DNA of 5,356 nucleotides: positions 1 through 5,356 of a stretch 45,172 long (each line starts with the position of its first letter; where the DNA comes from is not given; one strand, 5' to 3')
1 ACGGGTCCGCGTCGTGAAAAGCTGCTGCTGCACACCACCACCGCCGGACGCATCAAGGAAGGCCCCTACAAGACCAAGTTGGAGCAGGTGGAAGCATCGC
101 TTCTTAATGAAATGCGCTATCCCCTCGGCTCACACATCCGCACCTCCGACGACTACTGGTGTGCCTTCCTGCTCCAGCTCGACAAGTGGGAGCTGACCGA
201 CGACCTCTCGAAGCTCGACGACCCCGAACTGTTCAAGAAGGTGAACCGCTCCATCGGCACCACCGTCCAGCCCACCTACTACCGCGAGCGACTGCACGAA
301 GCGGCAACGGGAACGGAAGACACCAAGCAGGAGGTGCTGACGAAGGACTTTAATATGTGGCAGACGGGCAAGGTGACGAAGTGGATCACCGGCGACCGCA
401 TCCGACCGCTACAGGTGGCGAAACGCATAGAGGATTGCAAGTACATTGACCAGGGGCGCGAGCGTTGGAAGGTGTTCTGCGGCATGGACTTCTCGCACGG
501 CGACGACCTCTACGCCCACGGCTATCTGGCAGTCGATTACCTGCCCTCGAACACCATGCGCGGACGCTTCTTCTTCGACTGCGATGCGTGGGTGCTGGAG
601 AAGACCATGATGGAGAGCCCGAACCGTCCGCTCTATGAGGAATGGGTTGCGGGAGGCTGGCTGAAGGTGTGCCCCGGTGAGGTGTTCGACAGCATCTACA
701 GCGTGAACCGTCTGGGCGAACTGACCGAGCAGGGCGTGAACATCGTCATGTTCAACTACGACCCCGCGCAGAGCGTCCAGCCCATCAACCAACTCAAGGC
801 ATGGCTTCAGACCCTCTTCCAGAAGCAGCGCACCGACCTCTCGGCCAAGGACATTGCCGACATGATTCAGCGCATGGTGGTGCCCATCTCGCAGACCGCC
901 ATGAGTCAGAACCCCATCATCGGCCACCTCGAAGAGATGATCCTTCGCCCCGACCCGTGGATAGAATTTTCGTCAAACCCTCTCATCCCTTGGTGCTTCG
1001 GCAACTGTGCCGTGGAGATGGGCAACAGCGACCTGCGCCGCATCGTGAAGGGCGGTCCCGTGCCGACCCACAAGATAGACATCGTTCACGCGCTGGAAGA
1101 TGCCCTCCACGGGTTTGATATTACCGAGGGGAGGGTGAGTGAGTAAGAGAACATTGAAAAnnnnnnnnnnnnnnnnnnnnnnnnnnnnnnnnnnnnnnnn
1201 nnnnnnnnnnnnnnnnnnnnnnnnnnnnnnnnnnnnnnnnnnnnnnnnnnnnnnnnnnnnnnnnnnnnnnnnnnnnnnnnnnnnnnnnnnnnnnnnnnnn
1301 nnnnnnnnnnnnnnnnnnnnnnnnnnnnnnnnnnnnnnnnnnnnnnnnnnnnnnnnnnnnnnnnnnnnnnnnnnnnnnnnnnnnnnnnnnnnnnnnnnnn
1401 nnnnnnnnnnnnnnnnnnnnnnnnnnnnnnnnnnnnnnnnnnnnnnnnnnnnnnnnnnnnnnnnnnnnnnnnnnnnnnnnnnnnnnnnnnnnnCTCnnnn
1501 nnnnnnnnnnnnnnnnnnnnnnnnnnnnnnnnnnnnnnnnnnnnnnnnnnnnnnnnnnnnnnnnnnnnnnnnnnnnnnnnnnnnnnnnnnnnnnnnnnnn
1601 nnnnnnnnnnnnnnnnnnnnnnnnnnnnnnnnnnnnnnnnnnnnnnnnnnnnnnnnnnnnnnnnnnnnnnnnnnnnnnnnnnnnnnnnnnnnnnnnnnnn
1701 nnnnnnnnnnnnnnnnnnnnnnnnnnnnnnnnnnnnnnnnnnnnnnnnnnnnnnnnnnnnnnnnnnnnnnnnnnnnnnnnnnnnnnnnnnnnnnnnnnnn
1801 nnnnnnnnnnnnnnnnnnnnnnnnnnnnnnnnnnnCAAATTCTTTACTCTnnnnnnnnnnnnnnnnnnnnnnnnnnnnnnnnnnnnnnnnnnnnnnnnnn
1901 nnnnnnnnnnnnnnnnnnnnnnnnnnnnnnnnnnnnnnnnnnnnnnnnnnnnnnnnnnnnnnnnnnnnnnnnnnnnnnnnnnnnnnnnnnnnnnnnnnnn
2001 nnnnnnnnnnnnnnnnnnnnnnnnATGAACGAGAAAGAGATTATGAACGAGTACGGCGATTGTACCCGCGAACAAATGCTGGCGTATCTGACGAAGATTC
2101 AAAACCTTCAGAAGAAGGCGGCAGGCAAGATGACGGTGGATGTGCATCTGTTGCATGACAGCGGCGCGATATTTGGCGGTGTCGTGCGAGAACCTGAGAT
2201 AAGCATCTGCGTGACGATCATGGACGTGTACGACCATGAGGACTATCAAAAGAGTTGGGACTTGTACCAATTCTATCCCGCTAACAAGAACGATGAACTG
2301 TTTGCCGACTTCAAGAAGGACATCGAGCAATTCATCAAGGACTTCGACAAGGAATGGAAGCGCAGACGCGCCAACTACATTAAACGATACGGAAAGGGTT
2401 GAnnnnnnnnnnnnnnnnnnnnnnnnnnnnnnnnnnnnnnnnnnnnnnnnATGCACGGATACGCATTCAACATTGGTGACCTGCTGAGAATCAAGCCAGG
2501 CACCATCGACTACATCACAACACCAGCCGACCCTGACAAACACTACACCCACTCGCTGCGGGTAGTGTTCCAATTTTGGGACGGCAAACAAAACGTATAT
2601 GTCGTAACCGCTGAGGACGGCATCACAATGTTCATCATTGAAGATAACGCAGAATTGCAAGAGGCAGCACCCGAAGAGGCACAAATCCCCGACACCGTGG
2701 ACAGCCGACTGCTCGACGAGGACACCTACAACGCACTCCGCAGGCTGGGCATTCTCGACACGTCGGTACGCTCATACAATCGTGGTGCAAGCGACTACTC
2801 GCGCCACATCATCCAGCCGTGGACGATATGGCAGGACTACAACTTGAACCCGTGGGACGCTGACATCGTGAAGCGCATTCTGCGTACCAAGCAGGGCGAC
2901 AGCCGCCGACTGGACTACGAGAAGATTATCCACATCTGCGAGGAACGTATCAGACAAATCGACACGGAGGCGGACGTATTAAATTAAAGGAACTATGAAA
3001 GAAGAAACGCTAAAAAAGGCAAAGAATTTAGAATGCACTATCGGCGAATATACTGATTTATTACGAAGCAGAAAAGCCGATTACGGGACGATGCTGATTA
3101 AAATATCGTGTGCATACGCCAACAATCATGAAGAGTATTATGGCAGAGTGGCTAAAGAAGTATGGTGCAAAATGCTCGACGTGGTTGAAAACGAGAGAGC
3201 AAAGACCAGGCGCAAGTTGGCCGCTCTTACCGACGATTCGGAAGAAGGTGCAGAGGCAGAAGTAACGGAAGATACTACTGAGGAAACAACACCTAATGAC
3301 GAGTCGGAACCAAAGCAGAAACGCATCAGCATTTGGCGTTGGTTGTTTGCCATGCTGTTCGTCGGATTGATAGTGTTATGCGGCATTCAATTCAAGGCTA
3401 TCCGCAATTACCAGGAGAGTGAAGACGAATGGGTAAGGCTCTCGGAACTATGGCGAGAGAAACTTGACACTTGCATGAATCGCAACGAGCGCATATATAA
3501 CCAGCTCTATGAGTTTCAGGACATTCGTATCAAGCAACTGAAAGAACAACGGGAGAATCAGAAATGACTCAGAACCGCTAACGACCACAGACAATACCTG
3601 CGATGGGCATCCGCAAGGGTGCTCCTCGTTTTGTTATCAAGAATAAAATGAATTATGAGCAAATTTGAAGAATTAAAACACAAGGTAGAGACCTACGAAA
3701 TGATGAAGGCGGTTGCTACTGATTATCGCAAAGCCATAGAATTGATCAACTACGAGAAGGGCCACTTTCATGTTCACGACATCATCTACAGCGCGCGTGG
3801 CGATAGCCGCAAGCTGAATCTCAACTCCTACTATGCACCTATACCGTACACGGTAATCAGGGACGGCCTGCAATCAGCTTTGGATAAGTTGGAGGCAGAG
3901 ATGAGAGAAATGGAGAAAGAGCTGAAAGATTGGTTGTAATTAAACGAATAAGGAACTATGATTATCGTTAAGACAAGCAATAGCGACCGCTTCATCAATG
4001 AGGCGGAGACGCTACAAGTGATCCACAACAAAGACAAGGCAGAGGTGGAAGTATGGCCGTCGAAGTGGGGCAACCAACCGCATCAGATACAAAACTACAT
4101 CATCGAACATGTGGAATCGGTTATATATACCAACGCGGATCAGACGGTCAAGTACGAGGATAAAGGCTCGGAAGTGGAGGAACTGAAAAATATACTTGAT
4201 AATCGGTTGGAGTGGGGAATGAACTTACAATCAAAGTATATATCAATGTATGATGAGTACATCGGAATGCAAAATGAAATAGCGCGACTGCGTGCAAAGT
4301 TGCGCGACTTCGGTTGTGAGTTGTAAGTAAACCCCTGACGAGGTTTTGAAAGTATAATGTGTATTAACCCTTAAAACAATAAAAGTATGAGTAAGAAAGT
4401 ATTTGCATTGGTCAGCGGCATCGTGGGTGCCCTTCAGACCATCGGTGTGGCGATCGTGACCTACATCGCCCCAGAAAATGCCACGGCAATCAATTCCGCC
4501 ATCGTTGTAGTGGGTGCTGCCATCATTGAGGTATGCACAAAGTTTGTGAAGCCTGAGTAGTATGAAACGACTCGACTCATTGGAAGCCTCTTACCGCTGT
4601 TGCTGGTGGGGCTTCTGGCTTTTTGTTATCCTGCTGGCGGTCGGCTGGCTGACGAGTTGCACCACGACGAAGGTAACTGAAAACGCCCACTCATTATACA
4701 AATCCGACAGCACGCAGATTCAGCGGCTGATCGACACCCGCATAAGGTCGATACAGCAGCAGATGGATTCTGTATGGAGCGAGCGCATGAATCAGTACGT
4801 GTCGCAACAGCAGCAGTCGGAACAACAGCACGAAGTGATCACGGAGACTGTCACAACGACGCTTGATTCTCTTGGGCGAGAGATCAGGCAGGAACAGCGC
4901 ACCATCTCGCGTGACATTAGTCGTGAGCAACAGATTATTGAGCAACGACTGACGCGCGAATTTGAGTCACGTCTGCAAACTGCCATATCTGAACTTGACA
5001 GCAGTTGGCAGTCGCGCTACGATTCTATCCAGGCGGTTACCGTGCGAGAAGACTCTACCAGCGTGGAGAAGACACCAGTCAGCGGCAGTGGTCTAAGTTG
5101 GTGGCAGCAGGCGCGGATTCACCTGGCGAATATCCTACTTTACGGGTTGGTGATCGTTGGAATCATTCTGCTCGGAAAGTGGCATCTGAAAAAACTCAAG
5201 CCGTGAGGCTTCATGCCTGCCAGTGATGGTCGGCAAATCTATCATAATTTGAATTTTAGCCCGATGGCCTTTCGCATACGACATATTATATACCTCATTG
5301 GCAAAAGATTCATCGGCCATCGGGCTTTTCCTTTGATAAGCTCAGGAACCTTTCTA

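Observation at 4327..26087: Nine copies of a bipartite motif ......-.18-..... with invariant spacing in front of late transcription units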

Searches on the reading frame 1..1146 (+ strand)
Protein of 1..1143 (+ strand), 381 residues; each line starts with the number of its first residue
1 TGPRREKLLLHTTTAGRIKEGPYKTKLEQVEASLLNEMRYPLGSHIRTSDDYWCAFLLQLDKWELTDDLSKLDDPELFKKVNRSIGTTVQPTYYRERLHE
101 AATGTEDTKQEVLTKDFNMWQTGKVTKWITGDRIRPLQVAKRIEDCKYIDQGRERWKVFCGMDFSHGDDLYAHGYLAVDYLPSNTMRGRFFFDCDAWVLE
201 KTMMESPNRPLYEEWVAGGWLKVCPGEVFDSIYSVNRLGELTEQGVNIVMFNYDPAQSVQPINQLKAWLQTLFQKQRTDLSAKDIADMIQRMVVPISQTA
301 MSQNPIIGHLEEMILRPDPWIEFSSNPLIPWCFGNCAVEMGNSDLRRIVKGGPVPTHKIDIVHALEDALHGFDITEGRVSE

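Call 8: search_protein_families(library=pfam, proteins=[window:79-1146:+], max_evalue=0.01)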
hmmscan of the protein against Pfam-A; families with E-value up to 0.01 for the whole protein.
window:79-1146:+ (355 aa): 1 family
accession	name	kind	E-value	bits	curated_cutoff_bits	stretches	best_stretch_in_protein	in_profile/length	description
PF20441.4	TerL_nuclease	-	1e-07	31.9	24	1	42-346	16-282/286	Terminase large subunit, endonuclease domain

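Call 25: find_related_loci(query=window:1-1143:+, collection=viral_contigs, flank=10000)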
Query window:1-1143:+ (381 aa) in viral_contigs; peptide patterns used: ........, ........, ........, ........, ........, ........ (x = any residue, [..] = any of these).
93 stretches matched a pattern; 89 encode a relative of the query (tblastn E <= 1e-3); the best 80 are kept; 80 distinct loci.
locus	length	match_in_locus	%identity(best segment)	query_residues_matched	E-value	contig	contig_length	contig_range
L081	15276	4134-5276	97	1-381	0e+0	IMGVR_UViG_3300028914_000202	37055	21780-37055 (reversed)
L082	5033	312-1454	97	1-381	0e+0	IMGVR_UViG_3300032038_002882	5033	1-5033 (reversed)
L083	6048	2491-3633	97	1-381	0e+0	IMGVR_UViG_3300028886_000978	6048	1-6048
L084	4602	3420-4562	97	1-381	0e+0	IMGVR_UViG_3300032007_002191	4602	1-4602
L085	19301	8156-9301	95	1-381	0e+0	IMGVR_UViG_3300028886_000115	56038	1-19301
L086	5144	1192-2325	76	1-381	0e+0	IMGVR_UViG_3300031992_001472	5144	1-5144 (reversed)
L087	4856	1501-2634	76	1-381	0e+0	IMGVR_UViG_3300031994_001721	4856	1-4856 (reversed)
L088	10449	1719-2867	75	1-381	0e+0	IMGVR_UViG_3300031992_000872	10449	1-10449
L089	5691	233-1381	75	1-381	0e+0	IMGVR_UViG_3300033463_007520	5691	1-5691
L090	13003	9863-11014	74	1-381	0e+0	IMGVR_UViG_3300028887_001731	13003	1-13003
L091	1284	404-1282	95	1-293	0e+0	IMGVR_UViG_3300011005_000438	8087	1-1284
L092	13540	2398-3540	75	1-379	0e+0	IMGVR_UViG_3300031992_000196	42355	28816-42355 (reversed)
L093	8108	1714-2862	74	1-381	0e+0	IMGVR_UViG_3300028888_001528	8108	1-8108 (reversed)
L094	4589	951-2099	74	1-381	0e+0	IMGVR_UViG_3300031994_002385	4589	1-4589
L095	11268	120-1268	74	1-381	0e+0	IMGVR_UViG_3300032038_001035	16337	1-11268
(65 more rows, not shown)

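Call 85: find_homologous_proteins(query=window:1-1143:+, max_evalue=1e-30)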
Query window:1-1143:+ (381 aa): 922 proteins with E <= 1e-30 among 2628 candidates; the best 120 are listed.
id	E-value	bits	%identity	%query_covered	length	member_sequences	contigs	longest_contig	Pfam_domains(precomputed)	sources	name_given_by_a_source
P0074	6.9e-201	685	76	100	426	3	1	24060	PF20441.4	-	-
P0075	2.1e-200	684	97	78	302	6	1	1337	PF20441.4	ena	-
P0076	1.1e-193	662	73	100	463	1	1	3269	PF20441.4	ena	-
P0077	5.7e-193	659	74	99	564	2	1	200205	PF20441.4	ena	-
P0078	4.4e-191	653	74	100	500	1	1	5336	PF20441.4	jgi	jgi:phage terminase large subunit-like protein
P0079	1.2e-190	652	76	100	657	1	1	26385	PF20441.4,PF03354.22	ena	-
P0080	3.2e-190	650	74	100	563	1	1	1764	PF20441.4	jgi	jgi:phage terminase large subunit-like protein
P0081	2.2e-188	644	74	100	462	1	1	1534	PF20441.4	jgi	-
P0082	4.0e-187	640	72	100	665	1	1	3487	PF20441.4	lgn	-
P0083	1.5e-183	628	71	99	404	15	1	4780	PF20441.4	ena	-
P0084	1.6e-180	618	71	100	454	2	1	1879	PF20441.4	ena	-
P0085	5.5e-177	607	69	100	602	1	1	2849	PF04127.23,PF02441.25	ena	-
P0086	3.0e-176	604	72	99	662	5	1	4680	PF20441.4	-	-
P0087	9.6e-176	603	70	100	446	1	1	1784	PF20441.4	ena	-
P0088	1.9e-175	602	69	99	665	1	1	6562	PF20441.4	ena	-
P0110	8.4e-151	521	62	100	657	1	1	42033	PF20441.4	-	-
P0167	9.8e-140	484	60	100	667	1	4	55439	PF20441.4,PF03354.22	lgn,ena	-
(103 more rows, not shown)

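Call 86: find_encoding_contigs(protein=P0077, flank=10000, max_places=1)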
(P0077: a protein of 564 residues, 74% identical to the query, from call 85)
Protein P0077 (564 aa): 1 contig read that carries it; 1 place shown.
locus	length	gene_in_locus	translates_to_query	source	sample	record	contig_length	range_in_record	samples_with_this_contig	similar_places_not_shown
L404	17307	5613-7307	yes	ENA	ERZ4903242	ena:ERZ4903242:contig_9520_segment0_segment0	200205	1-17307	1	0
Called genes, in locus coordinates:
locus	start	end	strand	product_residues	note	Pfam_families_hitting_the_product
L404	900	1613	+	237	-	PF00239:Resolvase, PF07508:Recombinase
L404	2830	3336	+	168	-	-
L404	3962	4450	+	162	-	-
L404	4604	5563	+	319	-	-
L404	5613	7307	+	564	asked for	PF20441:TerL_nuclease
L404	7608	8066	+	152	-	-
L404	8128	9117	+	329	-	-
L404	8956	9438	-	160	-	-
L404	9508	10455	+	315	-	-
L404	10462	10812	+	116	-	-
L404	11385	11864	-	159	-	-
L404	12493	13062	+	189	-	-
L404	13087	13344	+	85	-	-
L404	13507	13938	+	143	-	-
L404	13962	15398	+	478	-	-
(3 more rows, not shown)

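Call 88: find_encoding_contigs(protein=P0110, flank=10000, max_places=1)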
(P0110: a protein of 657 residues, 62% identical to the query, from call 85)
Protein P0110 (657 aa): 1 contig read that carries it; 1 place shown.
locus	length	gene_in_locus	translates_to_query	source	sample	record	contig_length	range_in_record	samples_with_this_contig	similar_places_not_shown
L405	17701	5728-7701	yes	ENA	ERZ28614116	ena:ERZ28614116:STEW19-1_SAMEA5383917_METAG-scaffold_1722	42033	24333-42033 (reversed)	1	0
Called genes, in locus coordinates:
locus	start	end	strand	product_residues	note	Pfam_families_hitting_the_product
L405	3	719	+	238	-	?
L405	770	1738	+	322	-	-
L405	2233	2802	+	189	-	-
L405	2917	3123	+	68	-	-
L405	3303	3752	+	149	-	-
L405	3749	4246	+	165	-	-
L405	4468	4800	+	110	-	-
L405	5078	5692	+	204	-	-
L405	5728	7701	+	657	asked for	PF20441:TerL_nuclease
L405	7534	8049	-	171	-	-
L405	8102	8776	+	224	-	-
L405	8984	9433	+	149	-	-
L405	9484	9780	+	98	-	-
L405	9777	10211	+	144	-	PF08291:Peptidase_M15_3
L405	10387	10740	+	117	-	PF05135:Phage_connect_1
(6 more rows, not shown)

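Call 89: find_encoding_contigs(protein=P0167, flank=10000, max_places=1)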
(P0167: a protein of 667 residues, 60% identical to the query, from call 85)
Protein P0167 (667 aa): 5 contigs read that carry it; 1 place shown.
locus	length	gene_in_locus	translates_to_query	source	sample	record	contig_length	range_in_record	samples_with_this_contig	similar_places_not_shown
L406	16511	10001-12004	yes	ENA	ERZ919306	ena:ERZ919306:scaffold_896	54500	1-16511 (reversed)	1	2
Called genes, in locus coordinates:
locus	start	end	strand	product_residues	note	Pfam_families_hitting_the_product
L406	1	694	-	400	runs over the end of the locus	PF13102:Phage_int_SAM_5 (weak), PF00589:Phage_integrase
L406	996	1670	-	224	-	PF01381:HTH_3 (weak), PF00717:Peptidase_S24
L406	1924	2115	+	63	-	-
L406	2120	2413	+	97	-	-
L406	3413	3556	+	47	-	-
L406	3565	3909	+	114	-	PF11325:DUF3127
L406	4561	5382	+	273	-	-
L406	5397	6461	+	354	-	PF13481:AAA_25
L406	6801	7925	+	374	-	PF01807:Zn_ribbon_DnaG, PF19898:DUF6371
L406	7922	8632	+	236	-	-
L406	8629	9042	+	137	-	-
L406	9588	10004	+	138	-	-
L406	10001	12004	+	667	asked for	PF03354:TerL_ATPase, PF20441:TerL_nuclease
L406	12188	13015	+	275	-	PF00145:DNA_methylase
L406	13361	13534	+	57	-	-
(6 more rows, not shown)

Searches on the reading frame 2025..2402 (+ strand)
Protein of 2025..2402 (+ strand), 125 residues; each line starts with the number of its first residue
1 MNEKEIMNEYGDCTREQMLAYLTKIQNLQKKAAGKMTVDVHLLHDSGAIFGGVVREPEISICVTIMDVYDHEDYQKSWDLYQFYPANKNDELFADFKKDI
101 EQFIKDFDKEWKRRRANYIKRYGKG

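Call 64: search_protein_families(library=pfam, proteins=[window:2025-2402:+], max_evalue=5)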
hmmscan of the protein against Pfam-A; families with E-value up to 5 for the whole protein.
window:2025-2402:+ (125 aa): 2 families
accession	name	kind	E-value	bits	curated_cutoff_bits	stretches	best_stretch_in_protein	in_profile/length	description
PF14394.12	DUF4423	-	0.093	13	30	1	16-115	54-151/165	Domain of unknown function (DUF4423)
PF21808.2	Dynamin-like_hel_bact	-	0.38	10.3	28.3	1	70-120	124-174/373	Bacterial dynamin-like protein, helical domain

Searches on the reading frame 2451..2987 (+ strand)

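Call 8: search_protein_families(library=pfam, proteins=[window:2451-2987:+], max_evalue=0.01)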
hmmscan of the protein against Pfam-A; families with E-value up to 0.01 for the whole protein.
window:2451-2987:+ (178 aa): 0 families

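Call 13: search_protein_families(library=phrogs, proteins=[window:2451-2987:+], max_evalue=0.01)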
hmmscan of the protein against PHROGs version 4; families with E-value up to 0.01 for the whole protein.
window:2451-2987:+ (178 aa): 1 family
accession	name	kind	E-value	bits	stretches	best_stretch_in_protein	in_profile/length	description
phrog_25460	-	unknown function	0.00031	21.5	1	124-169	91-139/144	-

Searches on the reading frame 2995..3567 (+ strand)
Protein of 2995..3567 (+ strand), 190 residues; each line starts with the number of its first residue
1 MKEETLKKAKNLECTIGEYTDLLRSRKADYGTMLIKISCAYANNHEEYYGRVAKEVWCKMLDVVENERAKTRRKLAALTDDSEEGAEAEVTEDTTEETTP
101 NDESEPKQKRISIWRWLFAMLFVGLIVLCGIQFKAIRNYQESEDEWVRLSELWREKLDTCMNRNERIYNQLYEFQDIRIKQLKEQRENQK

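Call 8: search_protein_families(library=pfam, proteins=[window:2995-3567:+], max_evalue=0.01)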
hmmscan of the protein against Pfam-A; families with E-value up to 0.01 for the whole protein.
window:2995-3567:+ (190 aa): 1 family
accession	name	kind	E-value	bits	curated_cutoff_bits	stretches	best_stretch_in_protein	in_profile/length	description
PF20644.2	Rrn7_cyclin_N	-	0.0078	16.8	24.1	1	46-128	19-92/126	Rrn7/TAF1B, N-terminal cyclin domain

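Call 13: search_protein_families(library=phrogs, proteins=[window:2995-3567:+], max_evalue=0.01)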
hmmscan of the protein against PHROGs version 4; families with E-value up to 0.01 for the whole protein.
window:2995-3567:+ (190 aa): 0 families

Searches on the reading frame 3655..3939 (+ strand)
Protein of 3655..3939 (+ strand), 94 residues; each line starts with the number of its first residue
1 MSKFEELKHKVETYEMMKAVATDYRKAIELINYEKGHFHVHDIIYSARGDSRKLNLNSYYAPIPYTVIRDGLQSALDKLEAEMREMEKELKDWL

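Call 8: search_protein_families(library=pfam, proteins=[window:3655-3939:+], max_evalue=0.01)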
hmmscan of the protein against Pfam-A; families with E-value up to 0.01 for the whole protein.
window:3655-3939:+ (94 aa): 0 families

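Call 13: search_protein_families(library=phrogs, proteins=[window:3655-3939:+], max_evalue=0.01)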
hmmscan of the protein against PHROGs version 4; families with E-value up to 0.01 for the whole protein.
window:3655-3939:+ (94 aa): 0 families

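Call 64: search_protein_families(library=pfam, proteins=[window:3655-3939:+], max_evalue=5)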
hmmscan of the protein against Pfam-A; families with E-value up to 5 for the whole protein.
window:3655-3939:+ (94 aa): 3 families
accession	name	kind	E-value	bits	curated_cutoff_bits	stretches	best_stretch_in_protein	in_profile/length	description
PF19962.4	EAD9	-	0.094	12.9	25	1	69-92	38-61/62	Effector-associated domain 9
PF15466.11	DUF4635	-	0.13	12.2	27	1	68-92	91-115/134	Domain of unknown function (DUF4635)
PF11690.13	DUF3287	-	0.43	10.9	27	0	74-93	76-95/121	Protein of unknown function (DUF3287)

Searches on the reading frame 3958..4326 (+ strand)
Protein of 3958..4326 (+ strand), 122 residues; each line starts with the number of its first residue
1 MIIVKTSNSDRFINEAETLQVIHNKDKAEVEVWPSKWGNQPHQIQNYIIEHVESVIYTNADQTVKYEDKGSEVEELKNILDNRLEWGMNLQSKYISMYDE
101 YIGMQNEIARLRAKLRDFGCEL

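Call 8: search_protein_families(library=pfam, proteins=[window:3958-4326:+], max_evalue=0.01)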
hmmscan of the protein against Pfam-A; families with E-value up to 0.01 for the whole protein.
window:3958-4326:+ (122 aa): 0 families

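Call 13: search_protein_families(library=phrogs, proteins=[window:3958-4326:+], max_evalue=0.01)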
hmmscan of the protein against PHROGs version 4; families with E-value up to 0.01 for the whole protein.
window:3958-4326:+ (122 aa): 0 families

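Call 64: search_protein_families(library=pfam, proteins=[window:3958-4326:+], max_evalue=5)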
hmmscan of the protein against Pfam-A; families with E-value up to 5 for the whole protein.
window:3958-4326:+ (122 aa): 2 families
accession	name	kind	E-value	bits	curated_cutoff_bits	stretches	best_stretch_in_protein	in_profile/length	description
PF07962.17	Swi3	-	0.11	12.8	25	1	56-93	16-52/83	Replication Fork Protection Component Swi3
PF20180.4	UQCC2_CBP6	-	0.12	13.3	27.9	1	31-84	9-64/90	Complex III assembly factor UQCC2/CBP6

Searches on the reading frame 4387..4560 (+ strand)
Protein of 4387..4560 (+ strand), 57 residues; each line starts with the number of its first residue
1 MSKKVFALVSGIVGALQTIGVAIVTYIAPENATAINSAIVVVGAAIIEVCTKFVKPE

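Call 8: search_protein_families(library=pfam, proteins=[window:4387-4560:+], max_evalue=0.01)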
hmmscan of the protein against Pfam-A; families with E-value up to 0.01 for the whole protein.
window:4387-4560:+ (57 aa): 0 families

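Call 13: search_protein_families(library=phrogs, proteins=[window:4387-4560:+], max_evalue=0.01)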
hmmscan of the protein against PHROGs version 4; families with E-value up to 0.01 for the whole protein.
window:4387-4560:+ (57 aa): 0 families

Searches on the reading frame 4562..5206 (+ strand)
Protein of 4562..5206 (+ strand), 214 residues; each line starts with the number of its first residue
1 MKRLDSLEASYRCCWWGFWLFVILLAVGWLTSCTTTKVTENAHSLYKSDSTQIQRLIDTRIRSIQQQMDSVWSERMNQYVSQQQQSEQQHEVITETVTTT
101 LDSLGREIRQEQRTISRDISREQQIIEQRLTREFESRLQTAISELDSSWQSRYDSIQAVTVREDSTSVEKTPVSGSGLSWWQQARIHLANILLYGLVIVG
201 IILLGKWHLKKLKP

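Call 8: search_protein_families(library=pfam, proteins=[window:4562-5206:+], max_evalue=0.01)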
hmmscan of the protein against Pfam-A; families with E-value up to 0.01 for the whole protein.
window:4562-5206:+ (214 aa): 1 family
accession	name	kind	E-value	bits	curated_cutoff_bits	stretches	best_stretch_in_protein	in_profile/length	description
PF04791.21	LMBR1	-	0.0029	17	31.9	1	15-169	169-316/510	LMBR1-like membrane protein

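Call 13: search_protein_families(library=phrogs, proteins=[window:4562-5206:+], max_evalue=0.01)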
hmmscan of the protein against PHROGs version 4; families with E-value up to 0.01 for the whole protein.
window:4562-5206:+ (214 aa): 1 family
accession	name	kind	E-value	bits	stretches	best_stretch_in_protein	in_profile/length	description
phrog_1152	-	lysis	0.0021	19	1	19-100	14-91/127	Rz-like spanin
